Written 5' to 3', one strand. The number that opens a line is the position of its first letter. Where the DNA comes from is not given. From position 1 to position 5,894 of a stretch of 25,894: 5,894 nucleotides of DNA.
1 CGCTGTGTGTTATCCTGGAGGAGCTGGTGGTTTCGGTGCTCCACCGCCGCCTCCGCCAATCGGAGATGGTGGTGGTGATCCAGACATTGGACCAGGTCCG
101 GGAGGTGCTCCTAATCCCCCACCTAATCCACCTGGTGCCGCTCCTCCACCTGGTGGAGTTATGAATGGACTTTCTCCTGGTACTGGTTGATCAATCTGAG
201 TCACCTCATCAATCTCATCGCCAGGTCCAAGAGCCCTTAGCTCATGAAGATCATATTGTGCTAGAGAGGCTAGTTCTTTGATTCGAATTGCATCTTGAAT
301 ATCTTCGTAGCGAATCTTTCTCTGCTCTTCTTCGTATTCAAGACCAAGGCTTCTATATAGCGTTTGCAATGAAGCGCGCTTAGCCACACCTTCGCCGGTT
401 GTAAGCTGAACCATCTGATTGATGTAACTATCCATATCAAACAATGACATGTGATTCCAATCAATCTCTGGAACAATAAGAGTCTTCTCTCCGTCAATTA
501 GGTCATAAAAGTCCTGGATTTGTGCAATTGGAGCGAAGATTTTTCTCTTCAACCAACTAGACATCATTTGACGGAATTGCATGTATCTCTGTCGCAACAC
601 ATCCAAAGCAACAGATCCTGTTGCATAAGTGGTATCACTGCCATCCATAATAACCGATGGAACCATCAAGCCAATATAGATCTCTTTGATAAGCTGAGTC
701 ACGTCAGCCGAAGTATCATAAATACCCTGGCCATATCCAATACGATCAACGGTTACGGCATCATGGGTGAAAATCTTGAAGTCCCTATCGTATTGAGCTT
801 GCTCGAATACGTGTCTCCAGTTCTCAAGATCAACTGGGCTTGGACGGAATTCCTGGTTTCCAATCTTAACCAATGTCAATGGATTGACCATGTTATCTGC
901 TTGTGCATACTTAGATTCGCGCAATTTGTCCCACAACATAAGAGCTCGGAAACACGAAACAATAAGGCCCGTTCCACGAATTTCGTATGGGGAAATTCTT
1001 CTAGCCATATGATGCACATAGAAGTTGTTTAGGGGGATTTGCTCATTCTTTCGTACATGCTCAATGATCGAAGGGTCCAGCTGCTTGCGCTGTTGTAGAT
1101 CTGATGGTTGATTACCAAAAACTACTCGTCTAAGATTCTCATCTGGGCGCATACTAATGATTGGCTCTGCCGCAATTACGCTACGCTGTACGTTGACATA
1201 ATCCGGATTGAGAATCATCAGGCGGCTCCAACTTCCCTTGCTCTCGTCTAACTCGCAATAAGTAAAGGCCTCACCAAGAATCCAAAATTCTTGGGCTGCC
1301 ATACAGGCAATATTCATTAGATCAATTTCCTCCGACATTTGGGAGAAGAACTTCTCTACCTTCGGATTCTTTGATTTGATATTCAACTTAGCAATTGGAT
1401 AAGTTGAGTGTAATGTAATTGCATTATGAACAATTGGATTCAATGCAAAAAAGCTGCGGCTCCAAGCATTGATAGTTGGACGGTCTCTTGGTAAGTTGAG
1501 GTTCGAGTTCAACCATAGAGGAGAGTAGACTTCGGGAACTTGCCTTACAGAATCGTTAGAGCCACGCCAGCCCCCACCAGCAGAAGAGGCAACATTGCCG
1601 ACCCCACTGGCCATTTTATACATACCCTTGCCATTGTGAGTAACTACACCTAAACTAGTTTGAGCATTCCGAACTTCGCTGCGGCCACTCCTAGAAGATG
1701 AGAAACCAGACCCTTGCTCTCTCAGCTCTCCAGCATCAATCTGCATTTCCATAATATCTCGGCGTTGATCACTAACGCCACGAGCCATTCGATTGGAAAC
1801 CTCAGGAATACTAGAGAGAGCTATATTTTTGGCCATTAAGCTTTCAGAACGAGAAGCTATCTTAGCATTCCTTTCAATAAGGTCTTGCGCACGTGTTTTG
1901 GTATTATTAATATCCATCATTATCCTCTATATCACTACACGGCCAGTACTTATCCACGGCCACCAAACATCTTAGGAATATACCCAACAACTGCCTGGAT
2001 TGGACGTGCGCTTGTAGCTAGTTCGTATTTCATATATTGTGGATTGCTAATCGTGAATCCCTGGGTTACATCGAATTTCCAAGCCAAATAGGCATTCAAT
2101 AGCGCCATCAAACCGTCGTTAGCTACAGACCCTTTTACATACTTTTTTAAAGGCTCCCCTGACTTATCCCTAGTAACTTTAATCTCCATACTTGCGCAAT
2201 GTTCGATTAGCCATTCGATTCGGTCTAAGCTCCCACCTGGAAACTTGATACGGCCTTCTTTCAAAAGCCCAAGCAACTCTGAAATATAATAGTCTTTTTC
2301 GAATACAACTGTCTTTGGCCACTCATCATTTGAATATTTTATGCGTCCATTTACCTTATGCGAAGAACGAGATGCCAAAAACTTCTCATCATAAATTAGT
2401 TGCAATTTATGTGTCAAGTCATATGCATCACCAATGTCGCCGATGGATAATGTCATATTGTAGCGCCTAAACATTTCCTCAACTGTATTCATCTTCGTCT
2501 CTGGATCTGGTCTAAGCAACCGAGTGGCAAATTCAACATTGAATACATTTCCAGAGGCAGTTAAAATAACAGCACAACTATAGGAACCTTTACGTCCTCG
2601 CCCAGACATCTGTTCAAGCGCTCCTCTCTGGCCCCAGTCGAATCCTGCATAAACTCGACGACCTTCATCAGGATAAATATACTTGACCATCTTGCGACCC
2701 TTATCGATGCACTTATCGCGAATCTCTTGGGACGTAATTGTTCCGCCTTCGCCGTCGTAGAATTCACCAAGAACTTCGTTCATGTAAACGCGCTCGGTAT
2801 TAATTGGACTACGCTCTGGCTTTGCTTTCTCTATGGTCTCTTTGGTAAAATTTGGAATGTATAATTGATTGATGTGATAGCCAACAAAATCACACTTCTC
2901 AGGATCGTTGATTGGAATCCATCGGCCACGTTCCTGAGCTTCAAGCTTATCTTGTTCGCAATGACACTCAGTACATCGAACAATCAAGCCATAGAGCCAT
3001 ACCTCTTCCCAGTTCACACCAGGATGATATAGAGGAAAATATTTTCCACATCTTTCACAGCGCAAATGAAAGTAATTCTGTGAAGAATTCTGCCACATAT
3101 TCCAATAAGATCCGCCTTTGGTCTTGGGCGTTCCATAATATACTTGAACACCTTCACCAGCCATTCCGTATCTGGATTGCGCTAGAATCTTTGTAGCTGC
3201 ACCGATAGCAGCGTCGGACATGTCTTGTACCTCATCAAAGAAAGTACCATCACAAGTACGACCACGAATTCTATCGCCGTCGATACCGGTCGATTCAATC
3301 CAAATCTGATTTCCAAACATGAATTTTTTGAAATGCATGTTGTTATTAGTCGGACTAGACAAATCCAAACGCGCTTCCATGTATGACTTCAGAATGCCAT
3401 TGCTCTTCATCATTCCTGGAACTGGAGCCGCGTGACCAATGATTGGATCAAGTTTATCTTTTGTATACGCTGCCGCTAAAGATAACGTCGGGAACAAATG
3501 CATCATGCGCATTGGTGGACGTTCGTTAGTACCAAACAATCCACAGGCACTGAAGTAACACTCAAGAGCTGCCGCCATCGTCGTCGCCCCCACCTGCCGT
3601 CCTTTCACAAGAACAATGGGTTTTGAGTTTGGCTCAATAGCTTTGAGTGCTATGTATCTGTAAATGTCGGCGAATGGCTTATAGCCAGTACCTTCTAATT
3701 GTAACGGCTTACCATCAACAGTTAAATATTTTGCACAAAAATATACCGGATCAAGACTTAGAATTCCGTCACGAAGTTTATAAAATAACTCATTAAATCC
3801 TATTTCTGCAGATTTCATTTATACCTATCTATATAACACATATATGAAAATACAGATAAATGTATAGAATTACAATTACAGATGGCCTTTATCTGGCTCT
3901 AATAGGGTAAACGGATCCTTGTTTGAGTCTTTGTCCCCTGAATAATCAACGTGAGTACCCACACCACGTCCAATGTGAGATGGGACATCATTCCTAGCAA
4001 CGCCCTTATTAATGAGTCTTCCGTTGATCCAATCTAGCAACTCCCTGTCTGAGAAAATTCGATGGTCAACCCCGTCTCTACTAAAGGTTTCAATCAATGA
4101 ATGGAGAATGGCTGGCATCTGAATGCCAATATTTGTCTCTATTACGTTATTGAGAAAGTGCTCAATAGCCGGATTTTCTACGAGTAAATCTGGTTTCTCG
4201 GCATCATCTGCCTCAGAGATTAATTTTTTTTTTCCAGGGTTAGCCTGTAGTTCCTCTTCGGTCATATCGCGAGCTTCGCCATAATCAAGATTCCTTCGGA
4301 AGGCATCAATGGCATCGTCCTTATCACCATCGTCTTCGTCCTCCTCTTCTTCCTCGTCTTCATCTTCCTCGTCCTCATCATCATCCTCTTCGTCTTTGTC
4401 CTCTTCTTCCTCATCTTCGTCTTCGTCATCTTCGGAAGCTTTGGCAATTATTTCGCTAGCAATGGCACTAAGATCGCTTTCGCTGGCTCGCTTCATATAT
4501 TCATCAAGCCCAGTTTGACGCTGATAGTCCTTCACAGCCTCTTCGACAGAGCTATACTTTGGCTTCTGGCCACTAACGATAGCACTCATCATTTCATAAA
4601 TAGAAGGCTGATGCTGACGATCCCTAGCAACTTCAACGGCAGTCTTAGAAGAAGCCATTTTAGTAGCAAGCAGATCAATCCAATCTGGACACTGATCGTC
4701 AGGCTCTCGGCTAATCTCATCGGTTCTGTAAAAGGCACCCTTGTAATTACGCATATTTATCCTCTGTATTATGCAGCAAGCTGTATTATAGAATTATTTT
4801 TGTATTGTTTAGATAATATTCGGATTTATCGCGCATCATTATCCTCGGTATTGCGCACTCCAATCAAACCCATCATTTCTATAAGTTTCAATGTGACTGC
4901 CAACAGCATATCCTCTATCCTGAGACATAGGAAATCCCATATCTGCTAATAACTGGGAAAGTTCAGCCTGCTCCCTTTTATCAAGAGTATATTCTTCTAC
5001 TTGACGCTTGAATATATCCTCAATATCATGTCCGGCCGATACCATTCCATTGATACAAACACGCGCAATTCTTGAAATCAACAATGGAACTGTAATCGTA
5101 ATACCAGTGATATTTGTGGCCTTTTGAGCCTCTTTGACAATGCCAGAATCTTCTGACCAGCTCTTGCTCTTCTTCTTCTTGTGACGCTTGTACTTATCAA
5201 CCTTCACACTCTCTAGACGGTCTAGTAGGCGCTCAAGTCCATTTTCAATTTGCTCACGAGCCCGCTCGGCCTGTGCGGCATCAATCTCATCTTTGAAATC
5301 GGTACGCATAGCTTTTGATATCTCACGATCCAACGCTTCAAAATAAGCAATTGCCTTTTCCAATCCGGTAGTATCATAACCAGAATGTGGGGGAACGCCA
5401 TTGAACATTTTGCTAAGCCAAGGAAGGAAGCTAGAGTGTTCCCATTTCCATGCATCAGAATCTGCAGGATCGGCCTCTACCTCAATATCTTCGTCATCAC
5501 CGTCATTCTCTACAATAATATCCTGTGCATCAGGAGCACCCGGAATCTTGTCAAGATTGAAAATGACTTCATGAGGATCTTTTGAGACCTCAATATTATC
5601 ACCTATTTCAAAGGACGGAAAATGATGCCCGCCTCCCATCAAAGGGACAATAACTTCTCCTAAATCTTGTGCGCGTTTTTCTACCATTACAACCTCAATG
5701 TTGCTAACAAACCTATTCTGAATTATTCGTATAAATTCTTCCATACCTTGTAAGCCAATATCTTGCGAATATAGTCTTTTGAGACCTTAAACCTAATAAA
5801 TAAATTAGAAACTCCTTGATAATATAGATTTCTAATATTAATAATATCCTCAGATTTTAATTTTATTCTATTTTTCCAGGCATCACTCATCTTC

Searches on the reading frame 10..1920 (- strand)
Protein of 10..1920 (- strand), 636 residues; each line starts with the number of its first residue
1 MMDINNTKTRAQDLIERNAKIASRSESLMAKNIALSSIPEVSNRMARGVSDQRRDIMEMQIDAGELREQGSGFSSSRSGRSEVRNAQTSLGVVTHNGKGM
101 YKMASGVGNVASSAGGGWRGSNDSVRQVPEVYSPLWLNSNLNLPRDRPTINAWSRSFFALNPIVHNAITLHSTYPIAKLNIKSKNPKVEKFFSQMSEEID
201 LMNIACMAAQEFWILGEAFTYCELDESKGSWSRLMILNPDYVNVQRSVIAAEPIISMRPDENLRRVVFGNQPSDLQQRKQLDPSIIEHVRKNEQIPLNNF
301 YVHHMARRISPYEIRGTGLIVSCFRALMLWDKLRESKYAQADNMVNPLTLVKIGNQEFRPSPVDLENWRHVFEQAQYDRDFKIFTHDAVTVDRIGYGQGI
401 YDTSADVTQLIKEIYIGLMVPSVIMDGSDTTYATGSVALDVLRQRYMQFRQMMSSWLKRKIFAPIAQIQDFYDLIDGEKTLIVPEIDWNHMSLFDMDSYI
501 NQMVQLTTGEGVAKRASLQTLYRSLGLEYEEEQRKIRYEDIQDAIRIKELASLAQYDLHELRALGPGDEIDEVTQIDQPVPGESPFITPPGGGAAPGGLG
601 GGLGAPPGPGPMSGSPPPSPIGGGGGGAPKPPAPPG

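Call 5: search_protein_families(library=phrogs, proteins=[window:10-1920:-], max_evalue=0.01)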
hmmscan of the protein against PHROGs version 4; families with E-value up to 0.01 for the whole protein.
window:10-1920:- (636 aa): 3 families
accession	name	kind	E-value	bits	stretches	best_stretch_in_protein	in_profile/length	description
phrog_16240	-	head and packaging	1.3e-46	160.4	1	88-473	28-420/643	portal protein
phrog_2833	-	head and packaging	2.8e-23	82.9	1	149-486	111-478/874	portal protein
phrog_2739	-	head and packaging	4.4e-06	26.6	1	150-461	67-387/501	portal protein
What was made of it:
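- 10..1920 (-): Portal protein. phrog_16240 E 1.3e-46 (call 5).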

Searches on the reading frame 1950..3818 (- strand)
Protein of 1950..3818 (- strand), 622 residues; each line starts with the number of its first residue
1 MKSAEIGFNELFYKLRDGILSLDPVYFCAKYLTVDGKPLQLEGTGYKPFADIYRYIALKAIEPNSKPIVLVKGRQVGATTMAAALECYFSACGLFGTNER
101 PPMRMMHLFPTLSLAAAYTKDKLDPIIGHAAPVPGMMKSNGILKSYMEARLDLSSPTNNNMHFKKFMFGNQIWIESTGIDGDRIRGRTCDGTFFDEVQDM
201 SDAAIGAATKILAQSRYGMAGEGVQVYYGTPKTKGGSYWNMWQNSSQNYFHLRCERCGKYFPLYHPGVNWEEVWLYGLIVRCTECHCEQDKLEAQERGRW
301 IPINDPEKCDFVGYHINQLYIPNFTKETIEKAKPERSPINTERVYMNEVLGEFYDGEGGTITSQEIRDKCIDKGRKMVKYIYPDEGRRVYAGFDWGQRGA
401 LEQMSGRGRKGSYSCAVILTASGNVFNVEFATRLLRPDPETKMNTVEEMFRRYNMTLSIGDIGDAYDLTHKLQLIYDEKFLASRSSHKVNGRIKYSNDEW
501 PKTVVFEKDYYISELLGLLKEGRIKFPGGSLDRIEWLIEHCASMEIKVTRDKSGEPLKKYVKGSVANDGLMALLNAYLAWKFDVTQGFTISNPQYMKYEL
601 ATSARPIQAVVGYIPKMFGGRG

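Call 5: search_protein_families(library=phrogs, proteins=[window:1950-3818:-], max_evalue=0.01)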
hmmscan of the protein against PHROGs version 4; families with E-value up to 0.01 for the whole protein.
window:1950-3818:- (622 aa): 3 families
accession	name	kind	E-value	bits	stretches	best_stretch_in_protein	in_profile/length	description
phrog_675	-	head and packaging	2.5e-55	188.9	1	21-581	21-548/576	terminase large subunit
phrog_15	-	head and packaging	3.2e-21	76.4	1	68-370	402-701/1330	terminase large subunit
phrog_2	-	head and packaging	1.6e-12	48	1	54-580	148-592/807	terminase large subunit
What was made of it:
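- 1950..3818 (-): Large terminase subunit, marking the packaging end of the conserved block. phrog_675 E 2.5e-55 (call 5).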

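Call 73: search_dna_similar(query=window:1950-3818:-, collection=phages, mode=protein, max_rows=15)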
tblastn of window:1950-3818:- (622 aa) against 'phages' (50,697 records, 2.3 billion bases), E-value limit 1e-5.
Records with a match: 93; places in all: 93; records where one place covers at least 80% of the query: 40.
Best place of each record, by identity: <60% 93.
By first word of the organism name: Bacillus 61; Bacteriophage 10; Roseobacter 5; Vibrio 4; Fusobacterium 3; Staphylococcus 2; Lactobacillus 2; Geobacillus 1; Pectobacterium 1; Rossellomorea 1; and 3 more.
By host as written in the record: Bacillus subtilis 13; Bacillus pumilus BL8 11; Bacillus pumilus BL-8 6; Bacillus subtilis BEST7003 6; - 4; Helicobacter bizzozeronii 4; Bacillus pumilus 3; Bacillus cereus 3; and 33 more.
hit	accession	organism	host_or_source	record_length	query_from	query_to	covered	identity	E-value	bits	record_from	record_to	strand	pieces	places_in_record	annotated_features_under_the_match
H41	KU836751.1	Bacillus phage Leo2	Bacillus pumilus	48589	10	560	89%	25.6%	6e-24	113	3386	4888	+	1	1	terminase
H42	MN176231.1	Bacillus phage 276BB001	Bacillus subtilis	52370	23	573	89%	25.1%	6e-26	119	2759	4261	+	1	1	9: terminase large subunit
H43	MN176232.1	Bacillus phage 280BB001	Bacillus subtilis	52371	23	573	89%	25.1%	6e-26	119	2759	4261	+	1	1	9: terminase large subunit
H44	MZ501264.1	Bacillus phage 274BB002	Bacillus subtilis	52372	23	573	89%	25.1%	6e-26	119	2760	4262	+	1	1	9: terminase large subunit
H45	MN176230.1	Bacillus phage 056SW001B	Bacillus subtilis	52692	23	573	89%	25.1%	1e-25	119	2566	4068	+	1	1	8: terminase large subunit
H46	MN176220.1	Bacillus phage 019DV002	Bacillus subtilis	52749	23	573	89%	25.1%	1e-25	119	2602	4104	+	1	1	8: terminase large subunit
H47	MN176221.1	Bacillus phage 019DV004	Bacillus subtilis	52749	23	573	89%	25.1%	1e-25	119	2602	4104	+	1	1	8: terminase large subunit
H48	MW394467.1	Bacillus phage 268TH004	Bacillus subtilis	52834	23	573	89%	25.1%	1e-25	119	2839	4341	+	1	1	10: terminase large subunit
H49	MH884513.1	Bacillus phage vB_BpsS-36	Bacillus pseudalcaliphilus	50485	23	573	89%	24.5%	2e-22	109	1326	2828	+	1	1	terminase large subunit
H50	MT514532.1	Bacillus phage Bolokhovo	Bacillus pumilus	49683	23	560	86%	25.1%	3e-26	120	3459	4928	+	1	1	terminase large subunit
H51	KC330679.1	Bacillus phage Curly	Bacillus pumilus BL8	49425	23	560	86%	25.1%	2e-25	118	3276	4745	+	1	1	terminase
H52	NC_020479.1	Bacillus phage Curly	Bacillus pumilus BL8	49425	23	560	86%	25.1%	2e-25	118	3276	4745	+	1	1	terminase large subunit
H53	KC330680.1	Bacillus phage Eoghan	Bacillus pumilus BL8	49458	10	560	89%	24.5%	5e-22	107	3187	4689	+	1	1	terminase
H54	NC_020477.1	Bacillus phage Eoghan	Bacillus pumilus BL8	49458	10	560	89%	24.5%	5e-22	107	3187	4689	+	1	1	terminase large subunit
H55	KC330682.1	Bacillus phage Taylor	Bacillus pumilus BL8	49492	10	560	89%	24.5%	5e-22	107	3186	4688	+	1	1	terminase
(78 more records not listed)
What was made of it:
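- Tried and rejected: The best TerL hit is 25% identical (call 73).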

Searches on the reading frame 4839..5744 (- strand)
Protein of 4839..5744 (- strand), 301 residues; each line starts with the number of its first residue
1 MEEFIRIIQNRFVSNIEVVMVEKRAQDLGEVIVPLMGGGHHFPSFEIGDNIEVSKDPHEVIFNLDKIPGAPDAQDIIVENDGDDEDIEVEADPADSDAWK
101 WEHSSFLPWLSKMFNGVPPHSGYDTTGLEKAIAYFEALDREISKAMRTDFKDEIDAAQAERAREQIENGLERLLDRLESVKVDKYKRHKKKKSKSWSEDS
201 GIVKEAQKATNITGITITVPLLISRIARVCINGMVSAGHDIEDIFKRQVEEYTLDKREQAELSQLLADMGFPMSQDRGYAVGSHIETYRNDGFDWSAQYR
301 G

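Call 5: search_protein_families(library=phrogs, proteins=[window:4839-5744:-], max_evalue=0.01)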
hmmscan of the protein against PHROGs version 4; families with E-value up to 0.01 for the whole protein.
window:4839-5744:- (301 aa): 0 families

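Call 26: search_protein_families(library=pfam, proteins=[window:4839-5744:-], max_evalue=0.01)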
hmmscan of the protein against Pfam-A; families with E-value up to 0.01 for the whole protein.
window:4839-5744:- (301 aa): 0 families

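Call 57: search_solved_structures(query=A5, max_evalue=1)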
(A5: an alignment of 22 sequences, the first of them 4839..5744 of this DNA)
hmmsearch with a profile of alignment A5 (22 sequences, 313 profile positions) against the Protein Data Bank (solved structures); distinct sequences matched with E-value up to 1: 2.
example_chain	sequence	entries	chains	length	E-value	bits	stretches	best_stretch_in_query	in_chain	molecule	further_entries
5j0i_A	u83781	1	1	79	0.084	15.6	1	176-239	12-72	Designed protein 2L6HC3_12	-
1i6z_A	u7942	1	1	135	0.17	14.6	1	144-219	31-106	BAG-FAMILY MOLECULAR CHAPERONE REGULATOR-1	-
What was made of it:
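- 4839..5744 (-): p301, the conserved downstream boundary gene of the variable slot. Function unknown. No PDB match (call 57).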

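Call 96: find_related_loci(query=A5, collection=viral_contigs, flank=6000)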
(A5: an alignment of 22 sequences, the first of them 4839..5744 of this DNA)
Query A5 (301 aa) in viral_contigs; peptide patterns used: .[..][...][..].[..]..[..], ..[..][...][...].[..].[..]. (x = any residue, [..] = any of these).
333 stretches matched a pattern; 191 encode a relative of the query (tblastn E <= 1e-3); the best 80 are kept; 80 distinct loci.
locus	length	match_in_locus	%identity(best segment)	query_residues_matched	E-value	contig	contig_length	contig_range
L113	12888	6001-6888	92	5-301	1e-167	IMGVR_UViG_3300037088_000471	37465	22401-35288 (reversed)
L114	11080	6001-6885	83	3-301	7e-156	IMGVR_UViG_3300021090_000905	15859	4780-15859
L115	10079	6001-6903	69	5-301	1e-129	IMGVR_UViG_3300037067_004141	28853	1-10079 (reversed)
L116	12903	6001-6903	69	5-301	1e-129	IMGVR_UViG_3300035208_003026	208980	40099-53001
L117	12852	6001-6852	69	19-301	2e-124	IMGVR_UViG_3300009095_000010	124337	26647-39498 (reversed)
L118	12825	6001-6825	68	15-301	7e-124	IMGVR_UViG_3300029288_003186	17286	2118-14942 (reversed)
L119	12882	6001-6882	70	12-301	6e-123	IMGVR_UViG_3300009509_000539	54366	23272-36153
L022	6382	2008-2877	68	13-301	1e-118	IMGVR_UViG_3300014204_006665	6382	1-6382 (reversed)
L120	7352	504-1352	64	19-299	3e-118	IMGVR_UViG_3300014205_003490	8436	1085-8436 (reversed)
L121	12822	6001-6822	64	20-299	7e-113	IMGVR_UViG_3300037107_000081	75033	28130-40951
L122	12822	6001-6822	64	20-299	7e-113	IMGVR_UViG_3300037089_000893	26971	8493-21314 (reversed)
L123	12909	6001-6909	60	5-301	1e-111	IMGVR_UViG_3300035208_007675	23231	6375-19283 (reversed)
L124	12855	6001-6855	61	17-301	1e-108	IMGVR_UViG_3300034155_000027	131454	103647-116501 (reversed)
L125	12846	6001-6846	65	20-301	9e-108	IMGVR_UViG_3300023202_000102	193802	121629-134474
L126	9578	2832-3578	65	53-301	2e-106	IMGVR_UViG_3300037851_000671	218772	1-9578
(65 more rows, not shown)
